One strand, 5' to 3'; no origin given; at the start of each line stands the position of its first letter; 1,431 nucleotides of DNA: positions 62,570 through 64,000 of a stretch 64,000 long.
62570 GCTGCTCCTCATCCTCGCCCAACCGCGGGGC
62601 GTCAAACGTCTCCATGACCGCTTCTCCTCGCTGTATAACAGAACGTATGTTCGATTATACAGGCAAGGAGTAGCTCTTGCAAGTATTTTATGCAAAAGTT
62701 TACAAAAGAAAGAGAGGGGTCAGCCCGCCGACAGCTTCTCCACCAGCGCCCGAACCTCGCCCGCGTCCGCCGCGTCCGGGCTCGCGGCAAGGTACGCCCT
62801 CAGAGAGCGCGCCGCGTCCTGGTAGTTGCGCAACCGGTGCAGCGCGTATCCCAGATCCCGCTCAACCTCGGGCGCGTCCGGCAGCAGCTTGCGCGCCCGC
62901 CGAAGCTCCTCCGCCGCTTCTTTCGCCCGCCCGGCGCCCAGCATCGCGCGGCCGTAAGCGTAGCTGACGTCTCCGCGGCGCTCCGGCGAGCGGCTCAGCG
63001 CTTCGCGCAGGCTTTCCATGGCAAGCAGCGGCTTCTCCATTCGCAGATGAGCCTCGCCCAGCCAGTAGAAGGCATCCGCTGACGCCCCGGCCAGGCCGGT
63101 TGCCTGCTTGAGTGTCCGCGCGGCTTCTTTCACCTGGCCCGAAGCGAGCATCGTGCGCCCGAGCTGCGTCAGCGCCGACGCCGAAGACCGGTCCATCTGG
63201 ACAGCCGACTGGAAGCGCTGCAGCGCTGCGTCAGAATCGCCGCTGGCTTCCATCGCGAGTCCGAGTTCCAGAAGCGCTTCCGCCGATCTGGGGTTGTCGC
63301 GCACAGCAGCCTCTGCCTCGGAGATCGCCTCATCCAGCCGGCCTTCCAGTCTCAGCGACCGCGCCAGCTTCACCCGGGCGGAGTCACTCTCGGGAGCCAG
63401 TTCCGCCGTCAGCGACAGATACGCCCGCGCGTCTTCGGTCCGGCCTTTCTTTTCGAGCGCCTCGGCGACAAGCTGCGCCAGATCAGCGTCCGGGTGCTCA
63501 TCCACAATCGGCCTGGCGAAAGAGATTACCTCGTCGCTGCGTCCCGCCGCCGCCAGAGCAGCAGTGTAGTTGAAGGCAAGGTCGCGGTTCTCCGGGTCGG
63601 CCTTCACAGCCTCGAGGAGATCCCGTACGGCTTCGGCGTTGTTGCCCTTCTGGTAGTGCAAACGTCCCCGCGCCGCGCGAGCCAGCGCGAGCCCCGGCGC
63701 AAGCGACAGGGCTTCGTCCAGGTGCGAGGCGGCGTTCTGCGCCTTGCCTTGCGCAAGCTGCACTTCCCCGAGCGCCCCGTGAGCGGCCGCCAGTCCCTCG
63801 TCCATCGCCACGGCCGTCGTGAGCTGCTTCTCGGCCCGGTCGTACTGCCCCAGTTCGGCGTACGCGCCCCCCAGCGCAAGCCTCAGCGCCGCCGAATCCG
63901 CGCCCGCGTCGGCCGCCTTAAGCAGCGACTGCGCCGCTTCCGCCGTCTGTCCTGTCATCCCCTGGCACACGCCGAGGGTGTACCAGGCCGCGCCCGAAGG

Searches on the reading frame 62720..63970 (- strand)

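Call 52: search_protein_families(library=pfam, proteins=[window:62720-63970:-], max_evalue=0.0001)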
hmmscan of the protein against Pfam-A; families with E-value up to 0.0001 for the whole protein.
window:62720-63970:- (416 aa): 23 families
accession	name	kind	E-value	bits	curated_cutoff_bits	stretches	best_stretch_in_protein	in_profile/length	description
PF14559.12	TPR_19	-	4.2e-35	120.3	25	5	242-291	3-52/68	Tetratricopeptide repeat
PF13432.12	TPR_16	-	1.8e-33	115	32.7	5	201-263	2-64/65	Tetratricopeptide repeat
PF07719.23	TPR_2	-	3.4e-33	111.4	27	0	97-128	3-34/34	Tetratricopeptide repeat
PF13428.12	TPR_14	-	3.6e-30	101.8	23.5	0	198-237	3-42/44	Tetratricopeptide repeat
PF13414.12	TPR_11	-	3.5e-28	97.4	26.8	0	274-311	4-41/42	TPR repeat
PF13181.12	TPR_8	-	9.2e-22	75.8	25.7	0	298-330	1-33/34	Tetratricopeptide repeat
PF13431.12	TPR_17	-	4e-19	67.7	24.4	0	220-251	3-34/34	Tetratricopeptide repeat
PF13424.12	TPR_12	-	2.2e-18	66.7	30.1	1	198-261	5-76/77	Tetratricopeptide repeat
PF00515.34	TPR_1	-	2.7e-17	62.2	27.8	0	298-330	1-33/34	Tetratricopeptide repeat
PF13371.12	TPR_9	-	2.5e-16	59.9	35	1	356-410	18-72/73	Tetratricopeptide repeat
PF13174.12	TPR_6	-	3.8e-16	59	26.3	0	231-257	1-27/33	Tetratricopeptide repeat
PF12895.13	ANAPC3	-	2.7e-13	50.4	27.2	0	211-289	4-81/82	Anaphase-promoting complex, cyclosome, subunit 3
PF13176.12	TPR_7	-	9.5e-10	38.2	27.9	0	31-59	3-33/36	Tetratricopeptide repeat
PF23914.1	TPR_CcmH_CycH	-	5.1e-07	30.1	42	0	102-198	57-157/158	Cytochrome c-type biogenesis protein H TPR domain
PF03704.23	BTAD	-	2.6e-06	28.3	22.1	0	201-258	67-124/146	Bacterial transcriptional activator domain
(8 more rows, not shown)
